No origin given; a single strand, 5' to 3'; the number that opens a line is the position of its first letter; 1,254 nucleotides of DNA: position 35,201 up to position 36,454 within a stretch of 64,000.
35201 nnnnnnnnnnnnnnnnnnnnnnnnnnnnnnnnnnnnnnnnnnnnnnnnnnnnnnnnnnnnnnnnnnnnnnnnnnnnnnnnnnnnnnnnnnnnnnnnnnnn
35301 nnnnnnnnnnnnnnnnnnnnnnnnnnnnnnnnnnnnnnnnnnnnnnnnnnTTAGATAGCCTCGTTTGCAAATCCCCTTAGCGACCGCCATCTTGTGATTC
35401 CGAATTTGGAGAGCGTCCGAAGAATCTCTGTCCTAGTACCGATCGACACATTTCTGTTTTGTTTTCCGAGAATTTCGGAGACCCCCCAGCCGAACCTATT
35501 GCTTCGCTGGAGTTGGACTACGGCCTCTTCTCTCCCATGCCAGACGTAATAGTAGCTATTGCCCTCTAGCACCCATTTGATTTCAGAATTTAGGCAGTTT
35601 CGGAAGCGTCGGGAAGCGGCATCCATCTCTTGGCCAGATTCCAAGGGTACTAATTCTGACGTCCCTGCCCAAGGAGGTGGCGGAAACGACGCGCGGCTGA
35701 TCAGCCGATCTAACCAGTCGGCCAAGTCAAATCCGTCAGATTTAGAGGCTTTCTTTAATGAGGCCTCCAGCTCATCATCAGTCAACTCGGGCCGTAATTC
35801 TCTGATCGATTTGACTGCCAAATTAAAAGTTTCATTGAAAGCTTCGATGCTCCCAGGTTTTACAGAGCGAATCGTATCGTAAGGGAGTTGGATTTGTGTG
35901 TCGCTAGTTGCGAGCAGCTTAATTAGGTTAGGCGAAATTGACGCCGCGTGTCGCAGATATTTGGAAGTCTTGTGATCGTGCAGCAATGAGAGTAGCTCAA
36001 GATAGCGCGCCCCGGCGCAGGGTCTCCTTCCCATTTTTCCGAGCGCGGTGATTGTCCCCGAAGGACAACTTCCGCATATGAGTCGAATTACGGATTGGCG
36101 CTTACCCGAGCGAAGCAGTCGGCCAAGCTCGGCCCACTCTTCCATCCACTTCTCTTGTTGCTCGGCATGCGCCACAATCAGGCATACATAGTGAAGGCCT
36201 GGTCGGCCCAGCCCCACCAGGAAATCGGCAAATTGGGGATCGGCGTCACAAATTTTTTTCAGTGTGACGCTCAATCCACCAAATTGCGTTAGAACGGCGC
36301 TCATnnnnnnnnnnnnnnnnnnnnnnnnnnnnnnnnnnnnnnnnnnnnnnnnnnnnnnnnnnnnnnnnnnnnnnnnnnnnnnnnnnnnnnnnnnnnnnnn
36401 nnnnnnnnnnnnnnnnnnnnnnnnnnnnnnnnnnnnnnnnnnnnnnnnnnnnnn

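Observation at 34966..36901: Low-G+C 1.9-kb islet on the CCA end of tRNA-Arg(CCG), bounded by an 11/12-nt direct repeat and lacking any recombinase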

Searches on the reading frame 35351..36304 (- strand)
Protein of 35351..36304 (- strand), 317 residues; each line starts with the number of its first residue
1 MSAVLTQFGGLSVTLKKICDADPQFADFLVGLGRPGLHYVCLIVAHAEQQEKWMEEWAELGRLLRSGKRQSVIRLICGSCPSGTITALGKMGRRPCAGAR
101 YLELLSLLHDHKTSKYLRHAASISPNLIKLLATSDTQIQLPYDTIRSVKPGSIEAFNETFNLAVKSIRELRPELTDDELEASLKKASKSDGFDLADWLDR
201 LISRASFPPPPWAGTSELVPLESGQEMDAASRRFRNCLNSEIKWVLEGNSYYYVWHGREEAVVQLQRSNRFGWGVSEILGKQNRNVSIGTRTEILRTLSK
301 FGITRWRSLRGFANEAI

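Call 6: search_protein_families(library=pfam, proteins=[window:35351-36304:-], max_evalue=1)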
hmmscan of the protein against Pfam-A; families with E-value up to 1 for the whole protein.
window:35351-36304:- (317 aa): 0 families
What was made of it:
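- On PcfJ-like domain family (PF14284), for orfB: orfB has no direct Pfam hit (call 6).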

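Call 7: search_protein_families(library=padloc, proteins=[window:35351-36304:-], max_evalue=1)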
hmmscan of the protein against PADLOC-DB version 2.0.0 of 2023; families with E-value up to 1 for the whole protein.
window:35351-36304:- (317 aa): 0 families

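Call 8: search_protein_families(library=ncbifam, proteins=[window:35351-36304:-], max_evalue=1)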
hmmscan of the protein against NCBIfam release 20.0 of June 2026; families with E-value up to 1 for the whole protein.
window:35351-36304:- (317 aa): 0 families

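Call 9: find_homologous_proteins(query=window:35351-36304:-)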
Query window:35351-36304:- (317 aa): 5 proteins with E <= 0.001 among 1659 candidates.
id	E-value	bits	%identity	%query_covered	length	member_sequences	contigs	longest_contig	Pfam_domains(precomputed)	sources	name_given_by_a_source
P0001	1.4e-211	719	100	100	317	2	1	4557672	-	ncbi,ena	-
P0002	1.8e-169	581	83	99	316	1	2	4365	-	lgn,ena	-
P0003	6.3e-162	556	79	100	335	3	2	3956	-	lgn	-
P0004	5.1e-157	540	77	97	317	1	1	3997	-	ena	-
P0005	3.8e-153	527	77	97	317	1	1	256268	-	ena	-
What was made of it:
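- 35351..36304 (-): orfB, 317 aa. Its C-terminal third is a divergent PcfJ-like domain. Function unknown. Close homologues occur only at this locus (call 9).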

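Call 13: find_encoding_contigs(protein=P0005, flank=10000, max_places=3)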
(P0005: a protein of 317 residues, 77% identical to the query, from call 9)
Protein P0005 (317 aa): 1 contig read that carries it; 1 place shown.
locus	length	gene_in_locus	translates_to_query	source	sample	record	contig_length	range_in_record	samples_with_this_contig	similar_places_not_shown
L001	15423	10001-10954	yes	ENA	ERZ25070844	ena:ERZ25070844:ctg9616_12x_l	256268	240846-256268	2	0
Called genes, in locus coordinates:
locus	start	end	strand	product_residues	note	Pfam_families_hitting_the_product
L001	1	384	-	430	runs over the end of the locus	PF13701:DDE_Tnp_1_4, PF01609:DDE_Tnp_1 (weak)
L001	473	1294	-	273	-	PF01609:DDE_Tnp_1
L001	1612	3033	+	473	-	PF00078:RVT_1, PF08388:GIIM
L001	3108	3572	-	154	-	PF13808:DDE_Tnp_1_assoc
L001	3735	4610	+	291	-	PF04397:LytTR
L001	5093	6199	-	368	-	PF14696:Glyoxalase_5, PF00903:Glyoxalase, PF13669:Glyoxalase_4 (weak)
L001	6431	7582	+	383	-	PF02771:Acyl-CoA_dh_N, PF02770:Acyl-CoA_dh_M, PF00441:Acyl-CoA_dh_1, PF08028:Acyl-CoA_dh_2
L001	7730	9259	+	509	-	PF03976:PPK2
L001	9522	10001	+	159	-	-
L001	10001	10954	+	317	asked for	-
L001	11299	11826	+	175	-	PF12760:Zn_ribbon_IS1595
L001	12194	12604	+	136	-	PF01555:N6_N4_Mtase (faint)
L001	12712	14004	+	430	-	PF13701:DDE_Tnp_1_4, PF01609:DDE_Tnp_1 (weak)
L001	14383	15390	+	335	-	PF13808:DDE_Tnp_1_assoc, PF01609:DDE_Tnp_1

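Call 19: search_protein_families(library=pfam, proteins=[L001:11299-11826:+, L001:12194-12604:+], max_evalue=1)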
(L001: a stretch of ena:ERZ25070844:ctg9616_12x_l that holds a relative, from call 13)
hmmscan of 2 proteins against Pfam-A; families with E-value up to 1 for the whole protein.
L001:11299-11826:+ (175 aa): 18 families
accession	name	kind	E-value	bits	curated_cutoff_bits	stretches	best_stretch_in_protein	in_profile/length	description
PF12760.12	Zn_ribbon_IS1595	-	2.6e-11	43.7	25.4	1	11-57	1-44/46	Transposase zinc-ribbon domain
PF12762.13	DDE_Tnp_IS1595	-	0.0002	21.8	27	1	128-154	2-28/153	ISXO2-like transposase domain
PF09723.15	Zn_ribbon_8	-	0.00041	20.8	34.4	1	19-41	14-39/41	Zinc ribbon domain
PF23451.1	Zn_ribbon_PaaD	-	0.0016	18.5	27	1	27-61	13-50/53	PaaD zinc beta ribbon domain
PF14354.12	Lar_restr_allev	-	0.0097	16.6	28.6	1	30-63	5-38/58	Restriction alleviation protein Lar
PF06044.18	DpnI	-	0.014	15.5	26.7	1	25-65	27-68/183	Dam-replacing family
PF08274.17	Zn_Ribbon_YjdM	-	0.015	15.8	30.8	0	29-37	3-11/30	PhnA Zinc-Ribbon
PF24747.1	Zn-ribbon_GIR1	-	0.02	15.2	26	1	27-37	20-30/37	GIR1-like zinc ribbon domain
PF24029.1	DUF7340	-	0.027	14.7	27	1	30-50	8-28/62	Domain of unknown function (DUF7340)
PF05191.20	ADK_lid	-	0.037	14.4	26.6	0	50-63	1-14/36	Adenylate kinase, active site lid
PF14369.11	Zn_ribbon_19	-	0.055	14.1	30.8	0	26-37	19-30/35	zinc-ribbon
PF01780.25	Ribosomal_L37ae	-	0.075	13.6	21.9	1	30-60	35-61/85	Ribosomal L37ae protein family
PF13719.11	Zn_ribbon_5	-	0.085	13.1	29.3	0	52-68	4-20/37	zinc-ribbon domain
PF13248.11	Zn_ribbon_3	-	0.12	12.3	27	1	27-36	15-24/26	zinc-ribbon domain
PF05129.18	Zn_ribbon_Elf1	-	0.15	12.6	29.8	1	30-66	24-62/79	Transcription elongation factor Elf1 like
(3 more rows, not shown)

L001:12194-12604:+ (136 aa): 4 families
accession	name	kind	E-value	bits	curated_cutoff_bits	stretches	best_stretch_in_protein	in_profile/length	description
PF01555.25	N6_N4_Mtase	-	1.5e-05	25.5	26.7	1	21-132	1-54/221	DNA methylase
PF03602.21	Cons_hypoth95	-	0.019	15.1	24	1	19-39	112-132/182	Conserved hypothetical protein 95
PF17578.7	DUF5481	-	0.032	15.1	27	1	43-98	26-81/103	Family of unknown function (DUF5481)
PF02086.21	MethyltransfD12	-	0.077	13.2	22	1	17-51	172-207/253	D12 class N6 adenine-specific DNA methyltransferase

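Call 22: find_encoding_contigs(protein=P0003, flank=10000, max_places=3)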
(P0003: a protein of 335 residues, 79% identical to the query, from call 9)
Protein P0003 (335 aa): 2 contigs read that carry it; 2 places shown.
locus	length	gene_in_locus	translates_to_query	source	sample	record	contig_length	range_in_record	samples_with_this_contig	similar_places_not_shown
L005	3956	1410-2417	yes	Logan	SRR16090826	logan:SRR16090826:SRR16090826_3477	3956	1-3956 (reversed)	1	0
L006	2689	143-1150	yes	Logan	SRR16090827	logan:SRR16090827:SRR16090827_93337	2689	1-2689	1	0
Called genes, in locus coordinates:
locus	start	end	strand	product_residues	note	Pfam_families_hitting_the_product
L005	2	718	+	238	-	?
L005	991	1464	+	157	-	-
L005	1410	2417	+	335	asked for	-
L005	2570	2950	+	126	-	-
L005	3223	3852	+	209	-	-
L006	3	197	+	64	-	?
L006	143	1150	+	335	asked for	-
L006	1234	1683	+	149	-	-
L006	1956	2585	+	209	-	-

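Call 26: search_protein_families(library=pfam, proteins=[L006:1234-1683:+], max_evalue=0.1)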
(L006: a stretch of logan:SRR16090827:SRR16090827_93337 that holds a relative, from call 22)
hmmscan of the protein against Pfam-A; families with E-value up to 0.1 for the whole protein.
L006:1234-1683:+ (149 aa): 1 family
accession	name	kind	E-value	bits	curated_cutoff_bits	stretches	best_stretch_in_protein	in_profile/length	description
PF01644.23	Chitin_synth_1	-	0.093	13.1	25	0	56-127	2-75/163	Chitin synthase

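Call 41: find_encoding_contigs(protein=P0001, flank=4000, max_places=5)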
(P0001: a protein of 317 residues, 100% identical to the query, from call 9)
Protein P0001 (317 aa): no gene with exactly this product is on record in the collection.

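Call 50: search_protein_families(library=phrogs, proteins=[window:35351-36304:-], max_evalue=0.1)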
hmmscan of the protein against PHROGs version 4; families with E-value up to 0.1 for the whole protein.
window:35351-36304:- (317 aa): 0 families
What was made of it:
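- Checked: Neither ORF matches an integrase or transposase family in Pfam, NCBIfam, PADLOC or PHROGs (calls 6-8, 50).
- Neither orfA nor orfB matches a known defence family (calls 7, 50).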

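Call 51: predict_structure(alignment_id=A3)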
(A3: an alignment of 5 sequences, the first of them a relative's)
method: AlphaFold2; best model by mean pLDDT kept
length: 317 residues; sequences in the alignment: 5
mean_pLDDT: 46.7   pTM: 0.32
mean pLDDT of the five models: 46.7, 43.4, 41.8, 39.9, 37.8
residues with pLDDT >= 90: 0; 70-90: 5; 50-70: 136; < 50: 176
segments of 3 or more residues with pLDDT < 50: 1-12, 29-38, 77-154, 206-251, 267-272, 300-302, 306-317
pLDDT, mean of each block of 10 residues (from residue 1): 37 56 55 47 52 54 57 49 36 32 36 30 33 40 45 52 56 67 65 59 46 32 39 33 32 52 51 56 59 59 43 31
secondary structure, 60 per line:
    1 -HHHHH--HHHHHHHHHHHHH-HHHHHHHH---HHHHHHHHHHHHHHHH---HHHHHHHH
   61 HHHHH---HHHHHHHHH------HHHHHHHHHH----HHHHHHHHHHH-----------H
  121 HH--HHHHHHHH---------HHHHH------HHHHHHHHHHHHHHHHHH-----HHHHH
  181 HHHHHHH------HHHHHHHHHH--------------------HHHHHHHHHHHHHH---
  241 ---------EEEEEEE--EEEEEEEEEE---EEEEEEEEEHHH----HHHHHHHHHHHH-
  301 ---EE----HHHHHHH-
elements in order: H2-6 H9-21 H23-30 H34-49 H53-65 H69-77 H84-93 H98-108 H125-132 H142-146 H153-170 H176-187 H194-203 H224-237 E250-256 E259-268 E272-280 H288-299 H310-316

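Call 53: search_protein_representatives(alignment_id=A3)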
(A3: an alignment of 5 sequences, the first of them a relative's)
Query: 5 sequences, 317 profile positions. Proteins with E-value up to 0.001 (for the whole library): 1160; up to 1e-10: 393; up to 1e-30: 20. The best 150 are listed.
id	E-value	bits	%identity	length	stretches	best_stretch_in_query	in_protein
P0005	1.0e-202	688.5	-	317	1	1-317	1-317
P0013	7.1e-49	183.0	-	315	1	1-299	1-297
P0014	4.2e-44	167.3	-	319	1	4-299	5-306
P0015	7.9e-42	159.8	-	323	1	2-307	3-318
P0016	2.5e-40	154.9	-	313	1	13-297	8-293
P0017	1.2e-39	152.7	-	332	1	6-300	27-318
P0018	2.4e-38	148.4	-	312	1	5-301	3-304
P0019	6.8e-38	146.9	-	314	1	1-295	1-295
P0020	2.8e-36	141.6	-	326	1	15-303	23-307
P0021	3.5e-36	141.3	-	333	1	15-300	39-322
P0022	1.3e-35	139.4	-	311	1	4-300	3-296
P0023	9.1e-35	136.6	-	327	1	4-301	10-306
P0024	1.9e-33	132.3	-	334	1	7-298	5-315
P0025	2.2e-33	132.1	-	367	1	15-311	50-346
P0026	6.5e-32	127.2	-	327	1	8-300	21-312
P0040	7.0e-29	117.3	-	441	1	39-294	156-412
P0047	3.8e-27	111.6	-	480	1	33-290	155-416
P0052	4.8e-26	108.0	-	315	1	7-299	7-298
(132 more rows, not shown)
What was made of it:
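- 35351..36304 (-): A profile search finds 1160 representative clusters at E<=1e-3 (call 53).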

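Call 57: search_protein_families(library=pfam, alignment_id=A5, max_evalue=0.01)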
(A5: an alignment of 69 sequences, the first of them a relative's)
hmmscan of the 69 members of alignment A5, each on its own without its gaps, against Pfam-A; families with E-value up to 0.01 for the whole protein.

A. member 1, P0001 (317 aa): 0 families

B. families by the number of members that match (of 69 scanned): 3 families
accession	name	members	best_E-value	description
PF14284.11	PcfJ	6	1.6e-08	PcfJ-like protein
PF02881.24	SRP54_N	1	0.0035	SRP54-type protein, helical bundle domain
PF21776.2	TetR_C_44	1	0.0067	TetR/AcrR family transcriptional repressors, C-terminal domain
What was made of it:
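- On PcfJ-like domain family (PF14284), for orfB: 6 of 69 family members hit PF14284, the best at 1.6e-8 (call 57).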

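Call 58: search_dna_similar(query=window:35351-36304:-, collection=plasmids, mode=protein, max_evalue=0.001, max_rows=25)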
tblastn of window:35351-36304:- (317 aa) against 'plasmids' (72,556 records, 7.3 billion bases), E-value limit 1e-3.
Records with a match: 2; places in all: 2; records where one place covers at least 80% of the query: 0.
Best place of each record, by identity: <60% 2.
By first word of the organism name: Marinomonas 1; Shinella 1.
By predicted mobility (MOB-suite, as given by PLSDB): non-mobilizable 2.
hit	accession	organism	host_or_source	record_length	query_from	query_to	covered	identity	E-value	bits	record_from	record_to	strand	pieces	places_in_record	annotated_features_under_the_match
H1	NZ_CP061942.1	Marinomonas algicola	Ulva pertusa (algae),microorganism ...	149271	204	294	29%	30.8%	5e-4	49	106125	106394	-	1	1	PcfJ domain-containing protein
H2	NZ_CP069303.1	Shinella sp. PSBB067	monoisolate,Minnesota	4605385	200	284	27%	28.6%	7e-4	49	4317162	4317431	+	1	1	none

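Call 59: search_dna_similar(query=window:35351-36304:-, collection=phages, mode=protein, max_evalue=0.001, max_rows=25)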
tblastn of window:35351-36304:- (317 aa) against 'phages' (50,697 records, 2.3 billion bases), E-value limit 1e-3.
No match.

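Call 60: search_solved_structures(query=A5, max_evalue=1)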
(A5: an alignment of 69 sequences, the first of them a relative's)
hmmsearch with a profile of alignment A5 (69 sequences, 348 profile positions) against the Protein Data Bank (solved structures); distinct sequences matched with E-value up to 1: 6.
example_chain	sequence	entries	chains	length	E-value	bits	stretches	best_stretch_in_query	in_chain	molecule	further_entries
1mw5_A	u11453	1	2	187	0.037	16.3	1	26-126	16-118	HYPOTHETICAL PROTEIN HI1480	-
1tdp_A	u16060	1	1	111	0.13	14.5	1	114-172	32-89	carnobacteriocin B2 immunity protein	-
9hd7_U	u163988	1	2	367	0.67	12.2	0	285-311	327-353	Chloroplast PsbY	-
6r6h_B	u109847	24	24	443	0.72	12.1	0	35-140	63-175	COP9 signalosome complex subunit 2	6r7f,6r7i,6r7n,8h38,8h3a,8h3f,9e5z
4d10_B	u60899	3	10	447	0.73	12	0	34-140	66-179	COP9 SIGNALOSOME COMPLEX SUBUNIT 2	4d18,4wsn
6r7h_B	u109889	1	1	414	0.82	11.9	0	38-140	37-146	COP9 signalosome complex subunit 2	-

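Call 62: get_annotated_region(hit=H1, flank=5000)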
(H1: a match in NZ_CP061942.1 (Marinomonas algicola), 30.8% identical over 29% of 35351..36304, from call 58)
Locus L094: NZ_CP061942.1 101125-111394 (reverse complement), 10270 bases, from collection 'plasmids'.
description: Marinomonas algicola strain SM1966 plasmid punamed1, complete sequence
organism: Marinomonas algicola (NCBI taxid 2773454)
taxonomy: Bacteria; Pseudomonadota; Gammaproteobacteria; Oceanospirillales; Oceanospirillaceae; Marinomonas; Marinomonas algicola
host: -; source: Ulva pertusa (algae),microorganism culture; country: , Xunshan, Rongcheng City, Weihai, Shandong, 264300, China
typing (MOB-suite, as given by PLSDB): non-mobilizable
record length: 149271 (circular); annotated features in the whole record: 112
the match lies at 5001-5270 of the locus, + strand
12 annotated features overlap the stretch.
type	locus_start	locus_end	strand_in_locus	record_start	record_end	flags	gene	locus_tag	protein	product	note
CDS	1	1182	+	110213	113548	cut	-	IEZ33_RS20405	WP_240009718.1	HsdR family type I site-specific deoxyribonuclease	GO:0009307 - DNA restriction-modification system [Evidence IEA]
CDS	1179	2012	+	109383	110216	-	-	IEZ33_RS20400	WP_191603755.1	hypothetical protein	-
CDS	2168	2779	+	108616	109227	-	-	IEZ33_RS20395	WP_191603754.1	hypothetical protein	-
CDS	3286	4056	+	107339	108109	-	-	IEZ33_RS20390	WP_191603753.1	hypothetical protein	-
CDS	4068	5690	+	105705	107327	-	-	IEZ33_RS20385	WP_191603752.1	PcfJ domain-containing protein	-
CDS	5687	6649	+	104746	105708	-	-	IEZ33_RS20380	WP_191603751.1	hypothetical protein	-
CDS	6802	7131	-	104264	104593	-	-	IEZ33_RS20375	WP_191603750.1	hypothetical protein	-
CDS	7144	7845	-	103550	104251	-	-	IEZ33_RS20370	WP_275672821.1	MFS transporter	GO:0055085 - transmembrane transport [Evidence IEA]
CDS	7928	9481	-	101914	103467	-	-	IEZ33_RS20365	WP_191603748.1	IS66 family transposase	-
CDS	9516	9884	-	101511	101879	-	tnpB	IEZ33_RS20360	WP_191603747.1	IS66 family insertion sequence element accessory protein TnpB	-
CDS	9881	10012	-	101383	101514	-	-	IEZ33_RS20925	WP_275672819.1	hypothetical protein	-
CDS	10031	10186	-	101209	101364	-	-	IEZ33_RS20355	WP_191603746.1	hypothetical protein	-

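Call 64: find_homologous_proteins(query=A5, max_evalue=1e-10)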
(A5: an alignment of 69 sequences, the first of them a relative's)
Query A5 (69 sequences) (317 aa, profile of the alignment): 6 proteins with E <= 1e-10 among 8000 candidates.
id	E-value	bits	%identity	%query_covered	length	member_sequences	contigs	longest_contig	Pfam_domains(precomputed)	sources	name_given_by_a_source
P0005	1.5e-98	348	77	97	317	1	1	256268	-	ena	-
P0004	1.6e-98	348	77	97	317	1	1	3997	-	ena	-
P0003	3.0e-98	347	79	100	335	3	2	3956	-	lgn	-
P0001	8.5e-98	346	100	100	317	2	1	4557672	-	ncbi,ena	-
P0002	3.0e-96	341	83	99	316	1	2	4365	-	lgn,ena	-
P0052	1.6e-90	322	24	93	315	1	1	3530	-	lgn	-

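Call 66: find_encoding_contigs(protein=P0052, flank=5000, max_places=3)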
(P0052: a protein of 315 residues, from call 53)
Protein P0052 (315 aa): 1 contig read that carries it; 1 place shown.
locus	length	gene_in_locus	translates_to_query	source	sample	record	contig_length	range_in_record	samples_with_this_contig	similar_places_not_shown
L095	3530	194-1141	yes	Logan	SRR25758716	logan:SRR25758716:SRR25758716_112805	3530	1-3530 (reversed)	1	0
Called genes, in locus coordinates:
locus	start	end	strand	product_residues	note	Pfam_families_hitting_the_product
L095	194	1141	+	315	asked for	-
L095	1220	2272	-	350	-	PF01731:Arylesterase, PF08450:SGL (weak)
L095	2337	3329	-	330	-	PF01207:Dus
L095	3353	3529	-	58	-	?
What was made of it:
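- Tried and rejected: This added only one uninformative contig (calls 64, 66).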

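Call 67: search_dna_similar(query=P0013, collection=plasmids, mode=protein, max_evalue=0.00001, max_rows=25)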
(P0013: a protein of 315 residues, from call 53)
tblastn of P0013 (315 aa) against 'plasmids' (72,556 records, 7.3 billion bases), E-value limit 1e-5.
Records with a match: 1; places in all: 1; records where one place covers at least 80% of the query: 0.
Best place of each record, by identity: <60% 1.
By first word of the organism name: Microvirga 1.
By predicted mobility (MOB-suite, as given by PLSDB): non-mobilizable 1.
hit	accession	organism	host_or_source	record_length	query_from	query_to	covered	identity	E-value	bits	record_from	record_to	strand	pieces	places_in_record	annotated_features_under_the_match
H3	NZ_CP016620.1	Microvirga ossetica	Vicia alpestris,cell culture,nodules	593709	116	296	57%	29.9%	4e-12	74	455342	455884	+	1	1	hypothetical protein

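Call 68: search_dna_similar(query=P0013, collection=phages, mode=protein, max_evalue=0.00001, max_rows=25)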
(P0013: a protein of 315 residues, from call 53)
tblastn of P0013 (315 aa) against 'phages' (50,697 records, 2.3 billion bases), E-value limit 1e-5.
No match.

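Call 69: get_annotated_region(hit=H3, flank=6000)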
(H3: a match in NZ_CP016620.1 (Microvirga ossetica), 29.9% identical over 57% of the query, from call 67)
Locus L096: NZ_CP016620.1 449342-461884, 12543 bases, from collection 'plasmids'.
description: Microvirga ossetica strain V5/3m plasmid unnamed4, complete sequence
organism: Microvirga ossetica (NCBI taxid 1882682)
taxonomy: Bacteria; Pseudomonadota; Alphaproteobacteria; Hyphomicrobiales; Methylobacteriaceae; Microvirga; Microvirga ossetica
host: -; source: Vicia alpestris,cell culture,nodules; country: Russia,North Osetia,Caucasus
typing (MOB-suite, as given by PLSDB): non-mobilizable
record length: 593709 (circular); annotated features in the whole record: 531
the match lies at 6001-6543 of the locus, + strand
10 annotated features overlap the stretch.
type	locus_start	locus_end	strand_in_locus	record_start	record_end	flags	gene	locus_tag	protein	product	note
CDS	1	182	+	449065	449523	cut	-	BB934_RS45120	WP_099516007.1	hypothetical protein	-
CDS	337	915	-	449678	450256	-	-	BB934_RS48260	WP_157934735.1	hypothetical protein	-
CDS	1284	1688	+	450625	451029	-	-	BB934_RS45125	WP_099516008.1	DoxX family protein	-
CDS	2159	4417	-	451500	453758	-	-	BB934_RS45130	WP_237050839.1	ATP-dependent RecD-like DNA helicase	-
CDS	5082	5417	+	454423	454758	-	-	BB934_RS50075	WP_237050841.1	hypothetical protein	-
CDS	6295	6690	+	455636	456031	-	-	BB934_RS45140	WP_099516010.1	hypothetical protein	-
CDS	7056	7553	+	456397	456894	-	-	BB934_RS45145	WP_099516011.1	hypothetical protein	-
CDS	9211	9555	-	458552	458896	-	-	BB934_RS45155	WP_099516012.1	integration host factor subunit beta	GO:0006310 - DNA recombination [Evidence IEA]; GO:0006355 - regulation of DNA-templated transcription [Evidence IEA]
CDS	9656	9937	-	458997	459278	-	-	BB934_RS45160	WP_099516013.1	hypothetical protein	-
CDS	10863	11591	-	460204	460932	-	-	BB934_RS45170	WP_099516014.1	IS6 family transposase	-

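Call 70: get_annotated_region(hit=H2, flank=6000)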
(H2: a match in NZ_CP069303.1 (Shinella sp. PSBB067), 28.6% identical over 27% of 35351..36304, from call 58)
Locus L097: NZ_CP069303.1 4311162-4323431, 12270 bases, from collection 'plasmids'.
description: Shinella sp. PSBB067 plasmid unnamed1, complete sequence
organism: Shinella sp. PSBB067 (NCBI taxid 2715959)
taxonomy: Bacteria; Pseudomonadota; Alphaproteobacteria; Hyphomicrobiales; Rhizobiaceae; Shinella; Shinella sp. PSBB067
host: -; source: monoisolate,Minnesota; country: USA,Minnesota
typing (MOB-suite, as given by PLSDB): non-mobilizable; mating-pair formation MPF_T
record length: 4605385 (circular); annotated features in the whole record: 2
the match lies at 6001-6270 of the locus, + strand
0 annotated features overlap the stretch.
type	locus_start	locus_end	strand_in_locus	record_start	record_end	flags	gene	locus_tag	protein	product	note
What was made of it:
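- Tried and rejected: This gave only distant PcfJ-like hits with uninformative neighbourhoods (calls 58, 59, 62, 67-70).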
